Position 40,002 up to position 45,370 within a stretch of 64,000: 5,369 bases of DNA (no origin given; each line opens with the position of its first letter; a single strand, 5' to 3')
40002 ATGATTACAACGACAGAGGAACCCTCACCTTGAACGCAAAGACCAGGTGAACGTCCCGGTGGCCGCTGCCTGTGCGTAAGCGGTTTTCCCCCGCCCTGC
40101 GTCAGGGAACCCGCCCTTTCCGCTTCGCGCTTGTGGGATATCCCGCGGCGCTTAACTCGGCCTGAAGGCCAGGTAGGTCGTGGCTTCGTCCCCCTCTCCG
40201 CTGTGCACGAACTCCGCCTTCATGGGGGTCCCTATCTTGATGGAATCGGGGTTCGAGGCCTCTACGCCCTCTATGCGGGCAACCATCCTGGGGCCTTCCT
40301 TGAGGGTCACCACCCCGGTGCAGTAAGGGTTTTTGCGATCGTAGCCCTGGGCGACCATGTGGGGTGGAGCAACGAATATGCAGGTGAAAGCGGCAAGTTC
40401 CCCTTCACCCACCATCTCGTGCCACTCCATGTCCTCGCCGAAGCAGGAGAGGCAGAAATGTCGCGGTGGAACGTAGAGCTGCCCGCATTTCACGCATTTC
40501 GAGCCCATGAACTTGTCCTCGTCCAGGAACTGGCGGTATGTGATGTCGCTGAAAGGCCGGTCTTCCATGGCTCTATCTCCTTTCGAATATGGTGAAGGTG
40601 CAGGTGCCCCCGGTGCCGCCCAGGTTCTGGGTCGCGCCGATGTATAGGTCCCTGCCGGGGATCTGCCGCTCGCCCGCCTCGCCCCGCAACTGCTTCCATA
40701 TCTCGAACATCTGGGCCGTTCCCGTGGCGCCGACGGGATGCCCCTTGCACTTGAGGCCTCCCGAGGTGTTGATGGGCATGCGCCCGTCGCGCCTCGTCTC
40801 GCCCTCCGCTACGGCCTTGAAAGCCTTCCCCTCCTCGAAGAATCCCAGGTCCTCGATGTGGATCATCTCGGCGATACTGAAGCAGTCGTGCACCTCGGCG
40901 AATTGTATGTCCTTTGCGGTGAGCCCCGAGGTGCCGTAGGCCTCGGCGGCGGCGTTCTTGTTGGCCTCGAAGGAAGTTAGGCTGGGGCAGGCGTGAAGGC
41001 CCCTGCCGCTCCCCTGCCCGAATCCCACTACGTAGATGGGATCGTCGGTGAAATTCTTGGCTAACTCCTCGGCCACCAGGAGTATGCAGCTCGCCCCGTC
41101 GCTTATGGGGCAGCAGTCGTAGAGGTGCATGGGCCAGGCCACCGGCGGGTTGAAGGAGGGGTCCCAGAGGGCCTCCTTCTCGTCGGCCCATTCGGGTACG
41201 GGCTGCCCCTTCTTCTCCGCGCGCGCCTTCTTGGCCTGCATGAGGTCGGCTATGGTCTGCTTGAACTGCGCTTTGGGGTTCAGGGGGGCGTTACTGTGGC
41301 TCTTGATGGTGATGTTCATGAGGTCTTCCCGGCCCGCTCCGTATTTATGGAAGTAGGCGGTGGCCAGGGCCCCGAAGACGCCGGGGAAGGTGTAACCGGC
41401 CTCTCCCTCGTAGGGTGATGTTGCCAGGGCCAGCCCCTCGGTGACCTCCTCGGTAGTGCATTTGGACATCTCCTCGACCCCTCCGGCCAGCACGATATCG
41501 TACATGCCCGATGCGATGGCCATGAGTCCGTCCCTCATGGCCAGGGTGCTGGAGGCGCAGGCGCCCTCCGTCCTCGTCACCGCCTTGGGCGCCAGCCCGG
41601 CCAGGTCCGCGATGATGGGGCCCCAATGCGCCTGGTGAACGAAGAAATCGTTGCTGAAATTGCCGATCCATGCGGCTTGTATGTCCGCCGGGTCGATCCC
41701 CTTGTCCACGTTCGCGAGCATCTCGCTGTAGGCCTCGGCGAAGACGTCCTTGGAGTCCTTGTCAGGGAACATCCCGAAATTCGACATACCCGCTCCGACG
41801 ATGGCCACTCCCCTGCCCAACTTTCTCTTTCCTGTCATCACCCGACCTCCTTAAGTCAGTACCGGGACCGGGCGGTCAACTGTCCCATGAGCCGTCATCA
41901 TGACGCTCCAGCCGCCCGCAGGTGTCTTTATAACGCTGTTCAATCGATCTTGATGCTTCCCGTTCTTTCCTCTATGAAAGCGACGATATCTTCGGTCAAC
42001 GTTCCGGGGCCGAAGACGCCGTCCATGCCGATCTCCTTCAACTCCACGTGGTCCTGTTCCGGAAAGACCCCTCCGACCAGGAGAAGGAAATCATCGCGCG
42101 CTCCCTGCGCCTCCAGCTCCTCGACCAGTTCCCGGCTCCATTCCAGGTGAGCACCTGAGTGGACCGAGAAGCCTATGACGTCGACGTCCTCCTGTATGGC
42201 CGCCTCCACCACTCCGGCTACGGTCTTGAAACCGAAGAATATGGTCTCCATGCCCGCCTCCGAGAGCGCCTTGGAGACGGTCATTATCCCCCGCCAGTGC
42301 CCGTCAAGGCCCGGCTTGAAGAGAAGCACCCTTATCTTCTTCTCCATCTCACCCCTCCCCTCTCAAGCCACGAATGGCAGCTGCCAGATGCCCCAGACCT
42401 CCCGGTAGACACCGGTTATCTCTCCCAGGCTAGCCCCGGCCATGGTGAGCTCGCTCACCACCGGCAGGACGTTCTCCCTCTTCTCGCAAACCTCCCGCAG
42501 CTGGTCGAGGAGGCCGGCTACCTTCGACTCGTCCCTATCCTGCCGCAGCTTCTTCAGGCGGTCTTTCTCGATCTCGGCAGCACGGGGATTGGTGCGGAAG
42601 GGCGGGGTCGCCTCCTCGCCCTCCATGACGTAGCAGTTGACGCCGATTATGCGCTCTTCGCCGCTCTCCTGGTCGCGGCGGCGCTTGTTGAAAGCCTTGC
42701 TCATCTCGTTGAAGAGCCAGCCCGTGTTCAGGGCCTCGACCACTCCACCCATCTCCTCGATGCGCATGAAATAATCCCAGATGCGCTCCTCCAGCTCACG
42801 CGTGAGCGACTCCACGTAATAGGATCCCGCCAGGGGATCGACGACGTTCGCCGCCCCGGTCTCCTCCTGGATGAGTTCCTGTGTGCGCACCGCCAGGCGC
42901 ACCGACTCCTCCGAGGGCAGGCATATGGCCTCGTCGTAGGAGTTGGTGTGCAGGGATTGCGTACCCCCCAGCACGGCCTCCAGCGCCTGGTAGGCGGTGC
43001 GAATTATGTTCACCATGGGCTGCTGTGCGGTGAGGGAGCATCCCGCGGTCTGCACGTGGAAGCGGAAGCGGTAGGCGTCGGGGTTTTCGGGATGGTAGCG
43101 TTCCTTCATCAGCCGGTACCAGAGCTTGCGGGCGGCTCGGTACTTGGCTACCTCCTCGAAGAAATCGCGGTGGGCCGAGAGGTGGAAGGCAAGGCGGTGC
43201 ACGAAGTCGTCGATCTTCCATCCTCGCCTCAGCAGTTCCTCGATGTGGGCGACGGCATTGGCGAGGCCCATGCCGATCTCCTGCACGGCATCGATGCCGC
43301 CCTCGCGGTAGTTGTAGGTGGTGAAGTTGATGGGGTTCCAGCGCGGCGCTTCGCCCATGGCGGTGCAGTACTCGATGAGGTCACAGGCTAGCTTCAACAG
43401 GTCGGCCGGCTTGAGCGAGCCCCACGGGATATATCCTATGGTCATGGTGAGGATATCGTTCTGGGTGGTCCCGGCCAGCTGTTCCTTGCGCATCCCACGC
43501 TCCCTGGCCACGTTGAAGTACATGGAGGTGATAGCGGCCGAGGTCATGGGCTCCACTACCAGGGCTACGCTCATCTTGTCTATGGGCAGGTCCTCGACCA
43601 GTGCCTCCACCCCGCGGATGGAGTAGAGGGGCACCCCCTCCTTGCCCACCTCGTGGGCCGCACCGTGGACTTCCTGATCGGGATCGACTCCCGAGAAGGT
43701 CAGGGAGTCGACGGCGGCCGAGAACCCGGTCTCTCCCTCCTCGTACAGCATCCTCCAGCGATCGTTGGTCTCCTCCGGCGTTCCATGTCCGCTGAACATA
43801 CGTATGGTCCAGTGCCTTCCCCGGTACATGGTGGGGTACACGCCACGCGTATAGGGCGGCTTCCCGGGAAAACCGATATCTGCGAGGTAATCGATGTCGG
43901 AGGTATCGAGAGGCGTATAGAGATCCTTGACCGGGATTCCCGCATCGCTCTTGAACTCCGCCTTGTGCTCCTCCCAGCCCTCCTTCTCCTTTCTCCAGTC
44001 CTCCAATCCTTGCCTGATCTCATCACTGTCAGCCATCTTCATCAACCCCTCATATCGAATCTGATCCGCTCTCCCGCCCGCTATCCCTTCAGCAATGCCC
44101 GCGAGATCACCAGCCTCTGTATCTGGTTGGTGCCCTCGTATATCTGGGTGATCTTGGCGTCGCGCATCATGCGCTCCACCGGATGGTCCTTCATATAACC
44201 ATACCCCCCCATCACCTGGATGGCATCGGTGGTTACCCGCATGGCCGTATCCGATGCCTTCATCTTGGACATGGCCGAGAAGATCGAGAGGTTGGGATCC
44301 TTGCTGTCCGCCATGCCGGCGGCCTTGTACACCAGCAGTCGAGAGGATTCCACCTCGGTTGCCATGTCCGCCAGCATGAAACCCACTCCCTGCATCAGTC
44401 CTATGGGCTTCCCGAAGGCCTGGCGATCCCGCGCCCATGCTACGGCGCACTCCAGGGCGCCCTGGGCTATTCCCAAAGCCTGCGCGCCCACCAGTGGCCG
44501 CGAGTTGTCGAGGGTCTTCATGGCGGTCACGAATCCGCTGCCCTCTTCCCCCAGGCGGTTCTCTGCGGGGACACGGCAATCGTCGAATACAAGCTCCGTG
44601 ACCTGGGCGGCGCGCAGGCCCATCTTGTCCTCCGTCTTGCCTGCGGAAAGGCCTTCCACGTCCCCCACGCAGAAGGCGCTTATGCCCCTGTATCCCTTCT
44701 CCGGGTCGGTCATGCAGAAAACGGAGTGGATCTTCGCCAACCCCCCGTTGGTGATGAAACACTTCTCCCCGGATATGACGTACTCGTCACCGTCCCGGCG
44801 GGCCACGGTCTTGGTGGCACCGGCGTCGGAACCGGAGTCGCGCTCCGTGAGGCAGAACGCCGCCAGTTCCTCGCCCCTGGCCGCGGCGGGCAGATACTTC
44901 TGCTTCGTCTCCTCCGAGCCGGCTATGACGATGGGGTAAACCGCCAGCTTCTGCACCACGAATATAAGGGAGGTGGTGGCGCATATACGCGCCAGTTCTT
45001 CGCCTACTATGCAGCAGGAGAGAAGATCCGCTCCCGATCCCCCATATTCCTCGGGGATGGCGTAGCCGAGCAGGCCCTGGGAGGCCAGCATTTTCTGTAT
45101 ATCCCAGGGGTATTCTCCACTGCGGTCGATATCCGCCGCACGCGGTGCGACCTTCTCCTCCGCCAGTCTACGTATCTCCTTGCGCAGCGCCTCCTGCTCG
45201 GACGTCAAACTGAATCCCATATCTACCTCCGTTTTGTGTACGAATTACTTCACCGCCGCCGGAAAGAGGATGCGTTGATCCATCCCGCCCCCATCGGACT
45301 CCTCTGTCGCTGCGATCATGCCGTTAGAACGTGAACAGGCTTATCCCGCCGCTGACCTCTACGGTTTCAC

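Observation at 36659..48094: Orphan coenzyme-B12 acyl-CoA mutase island with its own oxidation/thiolysis enzymes, two repressors and a convergent CoA ligase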

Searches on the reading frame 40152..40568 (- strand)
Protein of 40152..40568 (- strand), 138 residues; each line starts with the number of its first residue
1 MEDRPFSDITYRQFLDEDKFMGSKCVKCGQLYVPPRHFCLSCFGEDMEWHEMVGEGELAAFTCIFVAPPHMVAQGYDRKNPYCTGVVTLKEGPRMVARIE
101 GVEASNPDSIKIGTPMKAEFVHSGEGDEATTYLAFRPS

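Call 4: search_protein_families(library=pfam, proteins=[window:40152-40568:-])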
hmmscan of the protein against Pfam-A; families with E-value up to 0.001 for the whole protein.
window:40152-40568:- (138 aa): 2 families
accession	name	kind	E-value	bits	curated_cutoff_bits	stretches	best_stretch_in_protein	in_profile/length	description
PF01796.24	OB_ChsH2_C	-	4.3e-15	55.8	27.1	1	49-121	1-65/65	ChsH2, C-terminal OB-fold domain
PF12172.15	zf-ChsH2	-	2.8e-12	46.7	23.2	1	13-48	2-37/37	ChsH2, rubredoxin-like zinc ribbon domain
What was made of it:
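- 40152..40568 (-): DUF35 protein (Zn ribbon plus OB fold), the usual partner of SCP-x-type thiolases (138 aa). PF12172 and PF01796 (call 4).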

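Call 5: search_protein_families(library=ncbifam, proteins=[window:40152-40568:-])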
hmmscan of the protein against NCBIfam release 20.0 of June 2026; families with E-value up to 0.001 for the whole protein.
window:40152-40568:- (138 aa): 1 family
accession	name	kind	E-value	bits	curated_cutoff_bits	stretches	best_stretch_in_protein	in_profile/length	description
NF053627.1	BnzsclthlBbsAGT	equivalog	1.5e-09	38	250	1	21-102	37-111/145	benzoylsuccinyl-CoA thiolase subunit BbsA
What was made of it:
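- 40152..40568 (-): BbsA scores 38 bits against a cut-off of 250 (call 5).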

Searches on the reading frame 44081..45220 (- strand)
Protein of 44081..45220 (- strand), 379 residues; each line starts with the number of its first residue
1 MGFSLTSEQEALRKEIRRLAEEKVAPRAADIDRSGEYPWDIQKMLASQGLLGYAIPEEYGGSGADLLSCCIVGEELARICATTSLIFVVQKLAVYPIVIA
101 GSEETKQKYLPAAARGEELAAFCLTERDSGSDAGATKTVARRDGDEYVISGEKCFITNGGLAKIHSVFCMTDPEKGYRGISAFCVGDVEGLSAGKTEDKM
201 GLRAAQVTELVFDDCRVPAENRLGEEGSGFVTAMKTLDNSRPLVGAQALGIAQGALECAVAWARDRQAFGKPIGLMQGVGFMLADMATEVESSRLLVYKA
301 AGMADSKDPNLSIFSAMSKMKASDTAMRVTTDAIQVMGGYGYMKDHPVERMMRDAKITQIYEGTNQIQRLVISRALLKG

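Call 4: search_protein_families(library=pfam, proteins=[window:44081-45220:-])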
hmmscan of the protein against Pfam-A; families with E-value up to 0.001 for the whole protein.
window:44081-45220:- (379 aa): 5 families
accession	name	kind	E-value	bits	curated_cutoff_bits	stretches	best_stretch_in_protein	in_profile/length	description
PF00441.29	Acyl-CoA_dh_1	-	5.4e-51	173.1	22.4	1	227-377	1-150/150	Acyl-CoA dehydrogenase, C-terminal domain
PF02771.21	Acyl-CoA_dh_N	-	5.1e-36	123.9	22.9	1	6-117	1-113/113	Acyl-CoA dehydrogenase, N-terminal domain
PF02770.24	Acyl-CoA_dh_M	-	9e-24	83.9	33.3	1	121-215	1-97/97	Acyl-CoA dehydrogenase, middle domain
PF08028.16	Acyl-CoA_dh_2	-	6.7e-23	81.9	22.7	1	244-365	3-133/134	Acyl-CoA dehydrogenase, C-terminal domain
PF22924.1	ACOX_C_alpha1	-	1.7e-06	28.4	27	1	305-377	97-169/169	Acyl-CoA oxidase, C-alpha1 domain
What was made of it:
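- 44081..45220 (-): Acyl-CoA dehydrogenase, short-chain / butyryl-CoA dehydrogenase type (379 aa). All three ACAD domains are present (call 4).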

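Call 5: search_protein_families(library=ncbifam, proteins=[window:44081-45220:-])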
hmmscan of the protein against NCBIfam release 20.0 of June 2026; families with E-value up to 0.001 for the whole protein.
window:44081-45220:- (379 aa): 23 families
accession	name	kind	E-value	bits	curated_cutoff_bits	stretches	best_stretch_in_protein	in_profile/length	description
NF042972.1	AcrlCoAredClosAcrC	equivalog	1.6e-136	454.9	640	1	1-378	1-378/378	acryloyl-CoA reductase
NF043006.1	CyhCrbnylCoADH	equivalog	2.4e-117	392.1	650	1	7-377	6-376/380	cyclohexane-1-carbonyl-CoA dehydrogenase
NF042439.1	SulpropCoADesulf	equivalog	1.7e-92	310.1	600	1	14-377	2-371/379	3-sulfinopropanoyl-CoA desulfinase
NF058590.1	AcCoDHFadEBacil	equivalog_domain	7.1e-83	279.1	600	2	5-308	21-324/586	acyl-CoA dehydrogenase FadE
NF045552.1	GlutCoADH_Des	equivalog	2.7e-82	277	470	1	1-373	1-376/387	glutaryl-CoA dehydrogenase Acd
NF045652.1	ProlPCPDhRedW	equivalog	9.1e-80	268.3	650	1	8-376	3-373/376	L-prolyl-[peptidyl-carrier protein] dehydrogenase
NF053553.1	prodigi_MBC_PigA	equivalog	1.5e-73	248.1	500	1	1-376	1-379/381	prodigiosin MBC biosynthesis dehydrogenase PigA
NF008997.0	PRK12341.1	equivalog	5.3e-67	226.5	537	1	1-378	1-378/382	acyl-CoA dehydrogenase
TIGR03207.1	cyc_hxne_CoA_dh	equivalog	1.4e-66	224.7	575.35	1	5-375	1-370/372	cyclohexanecarboxyl-CoA dehydrogenase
NF002885.1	PRK03354.1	equivalog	3.7e-54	184.2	540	1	1-378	1-375/378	crotonobetainyl-CoA dehydrogenase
NF052270.1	Staph_DH_FadE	equivalog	2.1e-41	142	600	1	74-376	93-393/400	acyl-CoA dehydrogenase FadE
NF049984.1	Rv1679_FadE16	equivalog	1.4e-38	133.1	600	1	25-364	13-353/371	Rv1679 family acyl-CoA dehydrogenase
TIGR03203.1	pimD_small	equivalog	2e-29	102.9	652.7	1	3-351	2-351/378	pimeloyl-CoA dehydrogenase small subunit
TIGR03204.1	pimC_large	equivalog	2.7e-29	102.2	623.85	1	4-377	3-393/395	pimeloyl-CoA dehydrogenase large subunit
NF007000.1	PRK09463.1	subfamily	4.3e-25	88.1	600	1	35-369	72-427/726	acyl-CoA dehydrogenase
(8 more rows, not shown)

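Call 28: search_solved_structures(query=window:44081-45220:-, max_evalue=1e-40)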
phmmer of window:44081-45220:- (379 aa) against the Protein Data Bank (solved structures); distinct sequences matched with E-value up to 1e-40: 67 (the best 60 are shown).
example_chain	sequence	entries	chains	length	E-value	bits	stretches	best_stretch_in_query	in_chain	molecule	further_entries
3pfd_A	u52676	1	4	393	1.8e-126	425.2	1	3-378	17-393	Acyl-CoA dehydrogenase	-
7w0j_A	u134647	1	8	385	3.5e-120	404.5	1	6-378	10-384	Acyl-CoA dehydrogenase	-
8i4p_A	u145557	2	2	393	3.8e-120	404.4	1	6-378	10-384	Acyl-CoA dehydrogenase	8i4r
5lnx_A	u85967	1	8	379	1.2e-108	366.6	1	5-379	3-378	Acyl-CoA dehydrogenase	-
7p98_A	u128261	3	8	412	2.3e-108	365.6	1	5-377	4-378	Short-chain acyl-CoA dehydrogenase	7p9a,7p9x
5ol2_C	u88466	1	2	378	1.2e-105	356.6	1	7-378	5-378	Acyl-CoA dehydrogenase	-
4l1f_A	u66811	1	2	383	7.8e-103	347.4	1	1-378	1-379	Acyl-CoA dehydrogenase domain protein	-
1jqi_A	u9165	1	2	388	6.9e-98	331.2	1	7-378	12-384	short chain acyl-CoA dehydrogenase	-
1buc_A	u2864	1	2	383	1e-96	327.3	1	1-378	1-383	BUTYRYL-COA DEHYDROGENASE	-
1ukw_A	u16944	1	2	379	1.3e-96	327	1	2-377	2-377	acyl-CoA dehydrogenase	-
7y0a_A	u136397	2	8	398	5.2e-94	318.4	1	9-378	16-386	Short-chain specific acyl-CoA dehydrogenase, mitochondrial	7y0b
8sgs_A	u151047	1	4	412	5.9e-94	318.2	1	9-378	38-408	Short-chain specific acyl-CoA dehydrogenase, mitochondrial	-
2vig_A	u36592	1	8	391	3.2e-93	315.8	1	9-378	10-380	SHORT-CHAIN SPECIFIC ACYL-COA DEHYDROGENASE,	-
9w60_A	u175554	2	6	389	8.5e-91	307.8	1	1-378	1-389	Butyryl CoA dehydrogenase apo protein | Butyryl CoA Dehydrogenase with FAD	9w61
6fah_C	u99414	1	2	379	1.1e-90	307.5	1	7-378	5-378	Caffeyl-CoA reductase-Etf complex subunit CarC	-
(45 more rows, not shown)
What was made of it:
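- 44081..45220 (-): PDB: short-chain ACAD/Bcd entries at 1e-126 to 1e-96, ahead of isovaleryl-, short/branched- and isobutyryl-CoA dehydrogenases at 1e-78 to 1e-72 (call 28).
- This ACAD is closest to short-chain / butyryl-CoA dehydrogenases (call 28).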
